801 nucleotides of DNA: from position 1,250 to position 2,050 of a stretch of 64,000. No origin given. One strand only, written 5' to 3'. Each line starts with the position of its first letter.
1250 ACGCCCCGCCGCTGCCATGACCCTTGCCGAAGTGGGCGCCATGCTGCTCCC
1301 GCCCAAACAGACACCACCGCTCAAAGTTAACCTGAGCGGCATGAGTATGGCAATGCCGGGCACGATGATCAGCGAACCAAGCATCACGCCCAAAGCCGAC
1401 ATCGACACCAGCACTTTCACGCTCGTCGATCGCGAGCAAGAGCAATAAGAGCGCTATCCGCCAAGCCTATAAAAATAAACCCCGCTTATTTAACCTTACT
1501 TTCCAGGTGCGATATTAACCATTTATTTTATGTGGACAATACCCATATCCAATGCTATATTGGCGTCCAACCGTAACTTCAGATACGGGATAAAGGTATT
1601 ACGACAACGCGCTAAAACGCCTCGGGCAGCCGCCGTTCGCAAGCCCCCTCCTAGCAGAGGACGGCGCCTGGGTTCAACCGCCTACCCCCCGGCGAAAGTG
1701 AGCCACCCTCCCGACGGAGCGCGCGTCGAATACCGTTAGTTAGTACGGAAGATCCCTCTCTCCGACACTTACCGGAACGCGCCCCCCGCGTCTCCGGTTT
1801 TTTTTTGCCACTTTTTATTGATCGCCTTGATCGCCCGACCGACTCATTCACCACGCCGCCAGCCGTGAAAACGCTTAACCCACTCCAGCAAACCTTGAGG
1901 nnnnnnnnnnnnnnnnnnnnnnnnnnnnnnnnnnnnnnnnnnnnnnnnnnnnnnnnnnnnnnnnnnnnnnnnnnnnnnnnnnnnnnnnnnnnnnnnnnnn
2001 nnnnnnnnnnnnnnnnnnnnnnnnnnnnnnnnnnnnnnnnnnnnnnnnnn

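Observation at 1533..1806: Promoter-to-terminator bracketed ~240-nt candidate small RNA downstream of ispE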

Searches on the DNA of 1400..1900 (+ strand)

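Call 4: search_rna_families(source=window, start=1400, end=1900, threshold=evalue, max_evalue=10, show_alignments=3)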
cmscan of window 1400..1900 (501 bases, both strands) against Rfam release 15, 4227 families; matches with E-value up to 10: 3.
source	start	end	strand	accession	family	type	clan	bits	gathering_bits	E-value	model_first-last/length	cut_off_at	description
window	1660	1722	-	RF04311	dauA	Cis-reg;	-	16.8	45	5.1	1-88/88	no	dauA ncRNA motif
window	1637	1687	-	RF02940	COG3860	Cis-reg;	-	15.1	42.5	0.6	1-54/54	no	COG3860 RNA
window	1738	1812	+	RF00519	suhB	Gene; sRNA;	CL00108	13.9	41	3.4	1-77/77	no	Makes More Granules Regulator RNA (mmgR)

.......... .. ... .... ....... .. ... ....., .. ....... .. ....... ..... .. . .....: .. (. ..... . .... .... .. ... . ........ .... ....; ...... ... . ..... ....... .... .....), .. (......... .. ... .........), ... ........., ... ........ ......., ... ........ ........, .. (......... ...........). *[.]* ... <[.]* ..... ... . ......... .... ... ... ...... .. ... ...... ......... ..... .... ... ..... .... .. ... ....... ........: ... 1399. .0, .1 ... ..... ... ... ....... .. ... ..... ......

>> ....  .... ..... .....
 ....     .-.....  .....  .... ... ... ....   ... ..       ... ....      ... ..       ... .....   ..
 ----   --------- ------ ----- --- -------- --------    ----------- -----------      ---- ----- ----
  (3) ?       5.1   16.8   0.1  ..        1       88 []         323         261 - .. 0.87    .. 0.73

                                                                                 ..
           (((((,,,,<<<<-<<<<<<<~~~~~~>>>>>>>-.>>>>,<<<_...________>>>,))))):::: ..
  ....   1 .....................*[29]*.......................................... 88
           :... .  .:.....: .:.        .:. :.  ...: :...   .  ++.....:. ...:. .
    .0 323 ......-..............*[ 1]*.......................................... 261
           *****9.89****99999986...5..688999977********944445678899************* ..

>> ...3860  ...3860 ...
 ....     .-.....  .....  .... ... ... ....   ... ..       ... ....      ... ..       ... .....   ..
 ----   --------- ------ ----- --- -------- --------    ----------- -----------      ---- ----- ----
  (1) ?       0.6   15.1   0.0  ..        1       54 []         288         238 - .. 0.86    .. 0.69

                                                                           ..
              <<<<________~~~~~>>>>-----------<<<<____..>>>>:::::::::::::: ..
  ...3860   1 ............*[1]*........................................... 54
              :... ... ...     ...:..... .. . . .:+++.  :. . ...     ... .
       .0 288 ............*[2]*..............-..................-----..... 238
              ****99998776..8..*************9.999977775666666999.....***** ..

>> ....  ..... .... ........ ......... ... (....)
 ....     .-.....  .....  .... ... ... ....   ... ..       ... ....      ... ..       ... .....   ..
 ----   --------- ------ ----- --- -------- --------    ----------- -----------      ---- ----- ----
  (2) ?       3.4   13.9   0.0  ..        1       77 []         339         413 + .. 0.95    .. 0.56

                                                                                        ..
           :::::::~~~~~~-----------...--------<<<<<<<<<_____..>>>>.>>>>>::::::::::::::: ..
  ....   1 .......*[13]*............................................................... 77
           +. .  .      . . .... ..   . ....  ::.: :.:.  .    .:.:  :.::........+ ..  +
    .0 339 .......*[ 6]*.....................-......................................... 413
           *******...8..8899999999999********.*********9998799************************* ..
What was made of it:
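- On Any Rfam 15 family (4227 models): Call 4 (501 nt, E up to 10): three hits of 13.9-16.8 bits, against gathering scores of 41-45.
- On 6C RNA (RF01066): It is not listed even at E up to 10 (call 4).
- On RsaE/RoxS (RF01820): No model match (call 4).
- On mmgR/suhB (RF00519): 13.9 bits, E 3.4 (call 4).
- Closest known: RsaE/RoxS of Firmicutes. Different: There is no model match (call 4).
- Closest known: mmgR / suhB. Same: A CU-rich single strand (CCCUCUCU) lies ahead of the terminator (call 4).
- There are weak sub-threshold matches: suhB/mmgR at 13.9 bits (E 3.4) on the + strand, and COG3860 at 15.1 bits and dauA at 16.8 bits on the - strand (call 4). All are 25-30 bits below their gathering scores, with E-values of 0.6-5 in a 501-nt search (call 4).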

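Call 28: build_rna_model(alignment_id=A2)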
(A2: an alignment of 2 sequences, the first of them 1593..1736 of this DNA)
Model R1 built from alignment A2 (2 sequences, 144 columns); structure: RNAalifold consensus.
model positions 144; base pairs 46; branch points 1; effective number of sequences 0.6; information 0.592 bits per position. Calibrated on 0.2 Mb of random sequence (short: E-values are rough).
structure used (alignment columns):
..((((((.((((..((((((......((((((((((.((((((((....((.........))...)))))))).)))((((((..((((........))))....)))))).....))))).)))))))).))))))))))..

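Call 30: search_with_rna_model(model_id=R1, sources=[window, L001, L002, L003, L004, L005, L006, L007, L008, L009, L010, L011, L012, L013, L014, L015, L016, L017, L018, L019, L020, L021, L022, L023, L024, L025, L026, L027, L028, L029, L030, L031, L032, L033, L034, L035, L036, L037, L038, L039, L040, L041, L042, L043, L044, L045, L046, L047, L048, L049, L050, L051, L052, L053, L054, L055, L056, L057, L058, L059, L060, L061, L062, L063, L064, L065, L066, L067, L068, L069, L070, L071, L072, L073, L074, L075, L076, L077, L078, L079, L080, L081, L082, L083, L084, L085, L086, L087, L088, L089, L090, L091, L092, L093, L094, L095, L096, L097, L098, L099], max_evalue=10)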
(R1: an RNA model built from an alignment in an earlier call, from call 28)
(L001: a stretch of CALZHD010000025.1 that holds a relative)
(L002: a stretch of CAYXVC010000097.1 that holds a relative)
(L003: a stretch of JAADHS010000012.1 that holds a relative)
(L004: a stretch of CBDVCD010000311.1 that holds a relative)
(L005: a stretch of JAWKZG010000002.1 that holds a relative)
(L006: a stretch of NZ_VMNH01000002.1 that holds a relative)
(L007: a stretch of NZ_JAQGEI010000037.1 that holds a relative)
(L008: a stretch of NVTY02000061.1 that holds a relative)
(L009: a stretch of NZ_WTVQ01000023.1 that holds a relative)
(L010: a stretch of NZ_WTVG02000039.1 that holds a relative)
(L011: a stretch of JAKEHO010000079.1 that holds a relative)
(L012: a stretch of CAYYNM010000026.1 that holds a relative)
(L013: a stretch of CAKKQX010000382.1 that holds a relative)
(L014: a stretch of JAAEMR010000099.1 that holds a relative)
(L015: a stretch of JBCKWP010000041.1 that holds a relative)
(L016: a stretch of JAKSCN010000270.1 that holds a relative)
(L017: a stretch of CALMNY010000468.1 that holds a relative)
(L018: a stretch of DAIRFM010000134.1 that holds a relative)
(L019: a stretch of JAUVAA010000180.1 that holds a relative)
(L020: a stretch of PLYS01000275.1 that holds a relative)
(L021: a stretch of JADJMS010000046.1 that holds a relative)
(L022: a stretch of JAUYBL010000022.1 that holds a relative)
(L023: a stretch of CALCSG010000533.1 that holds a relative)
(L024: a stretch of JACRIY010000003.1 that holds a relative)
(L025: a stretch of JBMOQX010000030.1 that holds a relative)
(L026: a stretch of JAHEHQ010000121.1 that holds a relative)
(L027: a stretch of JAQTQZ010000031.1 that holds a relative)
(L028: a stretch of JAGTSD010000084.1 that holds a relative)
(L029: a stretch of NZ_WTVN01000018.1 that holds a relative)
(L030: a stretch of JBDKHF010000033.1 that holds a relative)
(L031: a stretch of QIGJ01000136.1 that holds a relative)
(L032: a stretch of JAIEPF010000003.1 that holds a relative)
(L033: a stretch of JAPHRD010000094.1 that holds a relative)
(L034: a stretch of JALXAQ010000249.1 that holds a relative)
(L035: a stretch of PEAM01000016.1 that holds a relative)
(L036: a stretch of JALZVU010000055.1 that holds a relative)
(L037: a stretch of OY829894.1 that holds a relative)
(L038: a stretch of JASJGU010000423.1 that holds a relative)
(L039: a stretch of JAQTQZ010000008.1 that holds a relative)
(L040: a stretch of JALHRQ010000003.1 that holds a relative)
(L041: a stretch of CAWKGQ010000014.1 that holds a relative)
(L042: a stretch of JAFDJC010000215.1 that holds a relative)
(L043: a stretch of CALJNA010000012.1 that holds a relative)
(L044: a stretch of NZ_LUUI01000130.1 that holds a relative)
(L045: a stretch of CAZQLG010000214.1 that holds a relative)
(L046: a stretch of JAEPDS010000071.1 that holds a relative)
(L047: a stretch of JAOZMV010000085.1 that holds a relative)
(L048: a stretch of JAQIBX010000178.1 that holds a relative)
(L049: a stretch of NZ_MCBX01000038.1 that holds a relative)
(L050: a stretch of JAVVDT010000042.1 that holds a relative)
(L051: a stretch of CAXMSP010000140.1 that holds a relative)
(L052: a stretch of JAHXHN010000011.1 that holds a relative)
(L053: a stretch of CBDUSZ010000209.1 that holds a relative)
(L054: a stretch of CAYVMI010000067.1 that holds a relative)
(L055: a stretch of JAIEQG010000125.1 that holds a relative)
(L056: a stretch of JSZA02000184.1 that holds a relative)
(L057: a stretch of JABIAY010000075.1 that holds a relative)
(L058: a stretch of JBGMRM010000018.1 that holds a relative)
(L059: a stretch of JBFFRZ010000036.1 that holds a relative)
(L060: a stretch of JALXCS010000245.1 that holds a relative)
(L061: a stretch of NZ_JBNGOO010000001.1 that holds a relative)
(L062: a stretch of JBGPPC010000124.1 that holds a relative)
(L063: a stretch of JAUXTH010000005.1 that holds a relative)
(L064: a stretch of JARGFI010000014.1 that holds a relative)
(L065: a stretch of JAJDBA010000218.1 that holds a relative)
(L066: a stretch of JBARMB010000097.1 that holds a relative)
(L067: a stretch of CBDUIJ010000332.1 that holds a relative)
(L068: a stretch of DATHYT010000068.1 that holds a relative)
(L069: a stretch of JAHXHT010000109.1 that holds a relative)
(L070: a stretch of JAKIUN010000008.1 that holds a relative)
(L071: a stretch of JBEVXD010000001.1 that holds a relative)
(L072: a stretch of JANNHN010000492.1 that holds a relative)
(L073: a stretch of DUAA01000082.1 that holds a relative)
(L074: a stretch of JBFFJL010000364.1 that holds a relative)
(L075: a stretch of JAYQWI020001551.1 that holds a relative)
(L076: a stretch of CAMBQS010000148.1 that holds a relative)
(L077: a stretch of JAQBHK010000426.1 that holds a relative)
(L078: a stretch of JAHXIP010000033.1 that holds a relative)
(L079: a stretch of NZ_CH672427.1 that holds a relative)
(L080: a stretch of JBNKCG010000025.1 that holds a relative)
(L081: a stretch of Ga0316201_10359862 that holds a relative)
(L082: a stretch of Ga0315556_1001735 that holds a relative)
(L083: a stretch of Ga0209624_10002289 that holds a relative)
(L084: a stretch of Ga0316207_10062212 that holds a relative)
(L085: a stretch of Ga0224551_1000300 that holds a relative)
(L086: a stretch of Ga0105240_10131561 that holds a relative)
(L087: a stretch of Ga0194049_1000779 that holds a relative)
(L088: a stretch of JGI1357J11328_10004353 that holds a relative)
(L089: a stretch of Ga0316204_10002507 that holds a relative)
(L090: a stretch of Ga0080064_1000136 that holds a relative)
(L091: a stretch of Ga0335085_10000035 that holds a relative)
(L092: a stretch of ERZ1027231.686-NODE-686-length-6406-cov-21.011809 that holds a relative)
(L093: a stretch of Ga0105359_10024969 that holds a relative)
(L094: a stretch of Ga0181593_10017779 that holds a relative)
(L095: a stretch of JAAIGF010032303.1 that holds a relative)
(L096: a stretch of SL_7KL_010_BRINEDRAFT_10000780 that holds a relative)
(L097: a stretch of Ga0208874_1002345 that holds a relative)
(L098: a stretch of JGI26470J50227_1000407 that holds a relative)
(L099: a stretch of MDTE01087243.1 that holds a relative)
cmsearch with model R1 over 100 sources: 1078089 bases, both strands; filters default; matches with E-value up to 10: 2.
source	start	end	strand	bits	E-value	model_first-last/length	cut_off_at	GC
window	1593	1736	+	183.5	1.1e-40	1-144/144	no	0.66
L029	8087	8184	-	14.9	2.5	1-144/144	no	0.74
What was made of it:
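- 1595..1734 (+): Core domain. A long closing helix (1595-1613 with 1716-1734) and an inner helix (1620-1629 with 1710-1714/1668-1670) enclose two hairpins. Model R1 (46 bp, call 28) finds only this site in the window (call 30).
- Closest known: Cuckoo / alpha-r14 family, including NfeR1 and CcsR, of Alphaproteobacteria. Different: They also occur as multi-copy siblings, whereas this RNA is single-copy in 64 kb (call 30).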

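Call 38: search_with_rna_model(model_id=R1, sources=[L100, L101, L102, L103, L104, L105, L106, L107, L108, L109, L110, L111, L112, L113, L114, L115, L116, L117, L118, L119, L120, L121, L122, L123, L124], max_evalue=10)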
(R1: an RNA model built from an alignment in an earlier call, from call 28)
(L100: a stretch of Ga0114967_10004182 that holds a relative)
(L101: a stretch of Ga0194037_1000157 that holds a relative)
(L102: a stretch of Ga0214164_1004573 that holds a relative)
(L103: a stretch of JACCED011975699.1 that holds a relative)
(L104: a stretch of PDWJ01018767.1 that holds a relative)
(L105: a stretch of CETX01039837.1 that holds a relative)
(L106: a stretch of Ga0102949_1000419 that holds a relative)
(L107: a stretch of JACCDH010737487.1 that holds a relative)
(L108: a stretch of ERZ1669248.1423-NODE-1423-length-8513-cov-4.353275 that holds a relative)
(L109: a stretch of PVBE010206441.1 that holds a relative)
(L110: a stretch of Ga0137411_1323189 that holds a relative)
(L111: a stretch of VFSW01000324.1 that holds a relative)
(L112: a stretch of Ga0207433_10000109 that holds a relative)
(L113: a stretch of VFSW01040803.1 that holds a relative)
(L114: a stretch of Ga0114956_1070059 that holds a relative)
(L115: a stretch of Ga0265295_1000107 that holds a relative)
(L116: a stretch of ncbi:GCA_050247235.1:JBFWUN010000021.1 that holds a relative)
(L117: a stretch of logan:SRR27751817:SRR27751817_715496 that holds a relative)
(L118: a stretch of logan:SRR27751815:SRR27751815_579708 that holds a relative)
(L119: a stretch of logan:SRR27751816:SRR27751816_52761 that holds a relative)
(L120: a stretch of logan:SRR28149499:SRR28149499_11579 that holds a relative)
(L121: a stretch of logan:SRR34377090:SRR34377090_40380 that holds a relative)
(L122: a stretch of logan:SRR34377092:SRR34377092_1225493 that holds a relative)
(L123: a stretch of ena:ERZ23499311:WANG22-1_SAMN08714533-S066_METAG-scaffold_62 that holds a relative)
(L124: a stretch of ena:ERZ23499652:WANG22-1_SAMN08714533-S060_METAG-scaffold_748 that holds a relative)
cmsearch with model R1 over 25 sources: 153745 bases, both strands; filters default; matches with E-value up to 10: 2.
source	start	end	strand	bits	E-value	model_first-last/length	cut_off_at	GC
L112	3225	3388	-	15.6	0.24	1-144/144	no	0.65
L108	3859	3908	+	13.7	0.69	1-144/144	no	0.68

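Call 39: search_dna_similar(query=window:1449-1843:+, collection=plasmids, mode=distant, max_evalue=0.01, max_rows=10)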
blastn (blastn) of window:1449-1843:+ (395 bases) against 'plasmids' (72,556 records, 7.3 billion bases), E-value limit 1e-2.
No match.

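Call 40: search_dna_similar(query=window:1449-1843:+, collection=phages, mode=distant, max_evalue=0.01, max_rows=10)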
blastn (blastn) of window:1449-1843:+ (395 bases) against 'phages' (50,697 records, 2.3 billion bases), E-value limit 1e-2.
No match.
